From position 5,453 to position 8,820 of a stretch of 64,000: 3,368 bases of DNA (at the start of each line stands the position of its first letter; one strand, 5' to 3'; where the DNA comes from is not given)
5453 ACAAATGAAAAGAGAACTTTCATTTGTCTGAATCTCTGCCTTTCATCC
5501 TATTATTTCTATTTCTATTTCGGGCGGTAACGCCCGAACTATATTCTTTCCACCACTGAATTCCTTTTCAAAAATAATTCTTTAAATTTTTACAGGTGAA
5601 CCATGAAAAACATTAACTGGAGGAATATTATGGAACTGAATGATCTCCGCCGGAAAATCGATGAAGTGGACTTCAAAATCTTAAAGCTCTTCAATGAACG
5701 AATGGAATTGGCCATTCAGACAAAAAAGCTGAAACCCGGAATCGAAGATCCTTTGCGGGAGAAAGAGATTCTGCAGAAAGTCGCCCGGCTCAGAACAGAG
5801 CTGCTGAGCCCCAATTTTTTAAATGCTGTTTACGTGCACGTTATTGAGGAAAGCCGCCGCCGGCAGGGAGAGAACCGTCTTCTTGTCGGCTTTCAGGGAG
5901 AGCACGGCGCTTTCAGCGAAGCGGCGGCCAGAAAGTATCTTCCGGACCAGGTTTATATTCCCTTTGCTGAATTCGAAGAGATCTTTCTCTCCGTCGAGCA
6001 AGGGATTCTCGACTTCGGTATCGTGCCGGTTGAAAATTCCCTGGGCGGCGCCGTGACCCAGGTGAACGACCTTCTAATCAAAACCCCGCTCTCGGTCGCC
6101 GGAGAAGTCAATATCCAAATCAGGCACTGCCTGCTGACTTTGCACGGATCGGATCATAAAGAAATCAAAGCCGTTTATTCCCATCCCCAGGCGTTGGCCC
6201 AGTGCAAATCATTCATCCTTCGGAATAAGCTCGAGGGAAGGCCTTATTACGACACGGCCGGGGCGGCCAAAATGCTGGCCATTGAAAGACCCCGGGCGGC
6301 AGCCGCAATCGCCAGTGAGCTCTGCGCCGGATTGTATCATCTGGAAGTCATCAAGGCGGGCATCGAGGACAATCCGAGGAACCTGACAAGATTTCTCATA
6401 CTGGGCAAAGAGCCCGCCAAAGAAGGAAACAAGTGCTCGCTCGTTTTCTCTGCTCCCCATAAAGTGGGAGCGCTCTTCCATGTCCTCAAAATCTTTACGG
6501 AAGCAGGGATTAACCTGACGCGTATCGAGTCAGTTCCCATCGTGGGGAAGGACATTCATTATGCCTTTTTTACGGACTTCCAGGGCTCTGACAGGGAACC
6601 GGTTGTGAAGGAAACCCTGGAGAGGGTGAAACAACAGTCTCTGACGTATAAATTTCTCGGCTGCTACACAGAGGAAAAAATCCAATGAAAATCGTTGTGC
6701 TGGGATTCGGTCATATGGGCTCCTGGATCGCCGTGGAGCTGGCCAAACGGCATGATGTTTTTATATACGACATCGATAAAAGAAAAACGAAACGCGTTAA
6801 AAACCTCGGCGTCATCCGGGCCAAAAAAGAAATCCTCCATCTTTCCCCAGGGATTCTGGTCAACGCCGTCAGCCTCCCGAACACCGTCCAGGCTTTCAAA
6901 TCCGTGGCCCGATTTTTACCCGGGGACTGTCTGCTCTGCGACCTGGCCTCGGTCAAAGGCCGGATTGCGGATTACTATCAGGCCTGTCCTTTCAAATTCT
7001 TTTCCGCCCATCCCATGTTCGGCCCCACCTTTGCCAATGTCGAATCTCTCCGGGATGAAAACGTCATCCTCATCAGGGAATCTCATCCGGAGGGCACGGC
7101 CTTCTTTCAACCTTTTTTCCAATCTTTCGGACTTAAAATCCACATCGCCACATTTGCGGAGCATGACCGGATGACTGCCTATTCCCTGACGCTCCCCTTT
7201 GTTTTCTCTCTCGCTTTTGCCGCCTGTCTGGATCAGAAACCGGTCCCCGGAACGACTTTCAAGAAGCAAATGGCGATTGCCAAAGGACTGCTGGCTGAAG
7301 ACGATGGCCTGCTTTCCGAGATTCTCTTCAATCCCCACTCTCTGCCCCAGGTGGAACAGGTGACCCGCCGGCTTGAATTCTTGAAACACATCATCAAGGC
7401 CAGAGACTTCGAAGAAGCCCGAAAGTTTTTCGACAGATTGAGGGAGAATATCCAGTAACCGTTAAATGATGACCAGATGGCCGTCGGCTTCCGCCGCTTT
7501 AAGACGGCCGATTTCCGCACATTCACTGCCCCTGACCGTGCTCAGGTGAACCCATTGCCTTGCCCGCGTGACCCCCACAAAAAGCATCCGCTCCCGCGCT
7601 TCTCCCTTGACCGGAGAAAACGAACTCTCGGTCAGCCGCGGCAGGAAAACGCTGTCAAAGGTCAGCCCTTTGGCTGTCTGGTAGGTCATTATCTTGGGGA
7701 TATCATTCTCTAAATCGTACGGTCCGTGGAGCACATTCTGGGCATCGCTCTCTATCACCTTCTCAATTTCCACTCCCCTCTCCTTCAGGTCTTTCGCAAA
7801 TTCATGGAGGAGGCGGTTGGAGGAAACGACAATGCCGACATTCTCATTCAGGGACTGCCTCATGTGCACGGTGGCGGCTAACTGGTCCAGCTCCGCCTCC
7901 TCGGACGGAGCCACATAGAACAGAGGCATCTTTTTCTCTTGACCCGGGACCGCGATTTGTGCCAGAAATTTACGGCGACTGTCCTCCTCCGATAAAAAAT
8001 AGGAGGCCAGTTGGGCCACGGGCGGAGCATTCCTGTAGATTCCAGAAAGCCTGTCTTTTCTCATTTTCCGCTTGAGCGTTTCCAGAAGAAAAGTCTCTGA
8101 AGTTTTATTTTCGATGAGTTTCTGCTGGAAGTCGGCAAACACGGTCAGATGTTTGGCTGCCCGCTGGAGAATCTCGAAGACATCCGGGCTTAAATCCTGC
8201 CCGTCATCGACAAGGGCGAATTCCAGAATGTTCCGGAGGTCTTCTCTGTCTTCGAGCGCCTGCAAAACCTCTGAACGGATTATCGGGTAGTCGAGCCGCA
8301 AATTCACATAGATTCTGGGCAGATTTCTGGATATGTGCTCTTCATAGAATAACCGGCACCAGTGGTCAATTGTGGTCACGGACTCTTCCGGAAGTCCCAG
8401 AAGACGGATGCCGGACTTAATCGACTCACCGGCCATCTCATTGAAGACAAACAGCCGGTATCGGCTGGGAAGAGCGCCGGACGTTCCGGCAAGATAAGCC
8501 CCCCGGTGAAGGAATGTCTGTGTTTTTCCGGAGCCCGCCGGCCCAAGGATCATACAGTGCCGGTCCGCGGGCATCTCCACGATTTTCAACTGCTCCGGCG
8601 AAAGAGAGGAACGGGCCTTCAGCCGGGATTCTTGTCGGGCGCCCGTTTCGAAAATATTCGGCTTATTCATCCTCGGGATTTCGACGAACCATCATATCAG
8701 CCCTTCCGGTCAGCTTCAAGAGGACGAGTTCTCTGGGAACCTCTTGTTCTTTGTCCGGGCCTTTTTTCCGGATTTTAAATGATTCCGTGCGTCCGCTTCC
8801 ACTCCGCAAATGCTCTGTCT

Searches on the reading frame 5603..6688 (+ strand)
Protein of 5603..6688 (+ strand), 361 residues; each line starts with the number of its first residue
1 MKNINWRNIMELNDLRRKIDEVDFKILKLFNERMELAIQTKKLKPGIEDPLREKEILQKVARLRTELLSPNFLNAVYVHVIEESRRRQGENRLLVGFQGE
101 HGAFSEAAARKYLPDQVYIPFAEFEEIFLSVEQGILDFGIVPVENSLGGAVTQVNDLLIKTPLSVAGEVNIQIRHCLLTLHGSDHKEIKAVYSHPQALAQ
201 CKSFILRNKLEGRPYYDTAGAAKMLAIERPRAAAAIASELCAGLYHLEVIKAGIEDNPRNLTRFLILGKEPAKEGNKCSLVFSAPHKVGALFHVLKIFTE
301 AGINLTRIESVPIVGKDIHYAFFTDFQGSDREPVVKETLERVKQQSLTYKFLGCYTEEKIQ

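Call 32: search_protein_families(library=pfam, proteins=[window:5603-6688:+], max_evalue=0.001)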
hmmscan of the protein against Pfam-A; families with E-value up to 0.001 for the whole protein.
window:5603-6688:+ (361 aa): 3 families
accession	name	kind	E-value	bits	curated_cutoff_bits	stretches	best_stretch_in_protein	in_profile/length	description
PF00800.23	PDT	-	4.3e-59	199.8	25.2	1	95-271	1-180/181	Prephenate dehydratase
PF01817.26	CM_2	-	3.9e-15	56.3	27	1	15-88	1-79/80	Chorismate mutase type II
PF01842.31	ACT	-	3.6e-10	39.8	27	1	280-342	3-64/66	ACT domain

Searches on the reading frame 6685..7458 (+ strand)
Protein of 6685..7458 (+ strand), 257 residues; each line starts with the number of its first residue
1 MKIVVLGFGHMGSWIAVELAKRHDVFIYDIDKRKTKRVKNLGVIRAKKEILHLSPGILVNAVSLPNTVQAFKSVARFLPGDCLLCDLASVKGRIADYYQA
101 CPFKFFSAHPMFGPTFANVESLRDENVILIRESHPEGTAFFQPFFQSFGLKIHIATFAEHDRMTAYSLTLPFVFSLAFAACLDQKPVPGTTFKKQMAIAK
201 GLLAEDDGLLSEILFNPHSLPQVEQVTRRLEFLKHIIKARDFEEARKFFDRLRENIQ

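Call 32: search_protein_families(library=pfam, proteins=[window:6685-7458:+], max_evalue=0.001)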
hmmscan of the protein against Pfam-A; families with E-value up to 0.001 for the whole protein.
window:6685-7458:+ (257 aa): 1 family
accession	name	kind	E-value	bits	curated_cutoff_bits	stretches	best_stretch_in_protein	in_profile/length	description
PF02153.23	PDH_N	-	5.4e-11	42.7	26.5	1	22-133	11-131/154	Prephenate dehydrogenase, nucleotide-binding domain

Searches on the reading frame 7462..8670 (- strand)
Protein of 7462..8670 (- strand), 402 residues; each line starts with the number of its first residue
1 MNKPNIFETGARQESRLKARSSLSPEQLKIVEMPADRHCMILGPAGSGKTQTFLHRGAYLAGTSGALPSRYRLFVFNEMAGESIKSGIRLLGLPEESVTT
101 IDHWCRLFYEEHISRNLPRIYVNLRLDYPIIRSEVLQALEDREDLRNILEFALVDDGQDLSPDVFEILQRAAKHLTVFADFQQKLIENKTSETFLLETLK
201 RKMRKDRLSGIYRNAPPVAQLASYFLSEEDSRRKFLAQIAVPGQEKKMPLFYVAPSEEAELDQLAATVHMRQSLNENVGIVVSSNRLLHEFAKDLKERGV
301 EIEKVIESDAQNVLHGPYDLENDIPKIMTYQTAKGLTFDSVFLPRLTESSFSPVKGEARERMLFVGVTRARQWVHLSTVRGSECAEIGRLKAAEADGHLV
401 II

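Call 7: search_protein_families(library=pfam, proteins=[window:7462-8670:-], max_evalue=0.01)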
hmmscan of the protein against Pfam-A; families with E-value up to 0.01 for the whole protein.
window:7462-8670:- (402 aa): 5 families
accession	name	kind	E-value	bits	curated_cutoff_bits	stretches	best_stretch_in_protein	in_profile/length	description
PF00580.27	UvrD-helicase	-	2e-11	44.5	23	1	23-115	1-96/271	UvrD/REP helicase N-terminal domain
PF13361.12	UvrD_C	-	2.6e-11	44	25.6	1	326-379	288-348/350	UvrD-like helicase C-terminal domain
PF13538.12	UvrD_C_2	-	1.4e-07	31.7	27.4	1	327-376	4-51/52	UvrD-like helicase C-terminal domain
PF01443.25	Viral_helicase1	-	1.7e-06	28.5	21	1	319-376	178-226/228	Viral superfamily 1 RNA helicase core domain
PF13245.12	AAA_19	-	0.0013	19.4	25.1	1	30-180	4-125/134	AAA domain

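Call 30: search_protein_families(library=padloc, proteins=[window:7462-8670:-], max_evalue=0.01)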
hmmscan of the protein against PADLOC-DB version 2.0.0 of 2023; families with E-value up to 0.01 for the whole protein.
window:7462-8670:- (402 aa): 24 families
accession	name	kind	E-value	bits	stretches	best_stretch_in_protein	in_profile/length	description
PDLC01087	C3a187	-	1.3e-17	61.8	1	27-383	201-548/559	NERD+UvrD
PDLC00117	GajB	-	1e-13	48.7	1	326-378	516-574/604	UrvD helicase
PDLC03802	RTasHel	-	4.2e-13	47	2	297-380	575-653/675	DRT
PDLC00132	GajB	-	5.4e-09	33.2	1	327-377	543-599/625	UrvD helicase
PDLC00103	GajB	-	5.5e-09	33.5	1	308-380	506-578/612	UrvD helicase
PDLC00114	GajB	-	3e-08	30.7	0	144-303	211-379/635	UrvD helicase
PDLC00106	GajB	-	5e-08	29.9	1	22-84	3-64/577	UrvD helicase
PDLC00122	GajB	-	1.4e-06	25.5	1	283-372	383-466/502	UrvD helicase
PDLC00107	GajB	-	5.9e-06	23.2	1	13-69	6-60/587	UrvD helicase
PDLC00129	GajB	-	7.4e-06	22.8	1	151-306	229-378/594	UrvD helicase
PDLC00123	GajB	-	8.2e-06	22.7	1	296-378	415-507/540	UrvD helicase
PDLC04140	mad8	-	1.3e-05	22.8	1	31-125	22-98/314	mads_8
PDLC00104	GajB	-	2.8e-05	21.1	0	326-385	505-570/574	UrvD helicase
PDLC00127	GajB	-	3.4e-05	20.5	0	20-189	6-173/594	UrvD helicase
PDLC03813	RTasNERD-Hel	-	4.2e-05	20.8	0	23-53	210-241/519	DRT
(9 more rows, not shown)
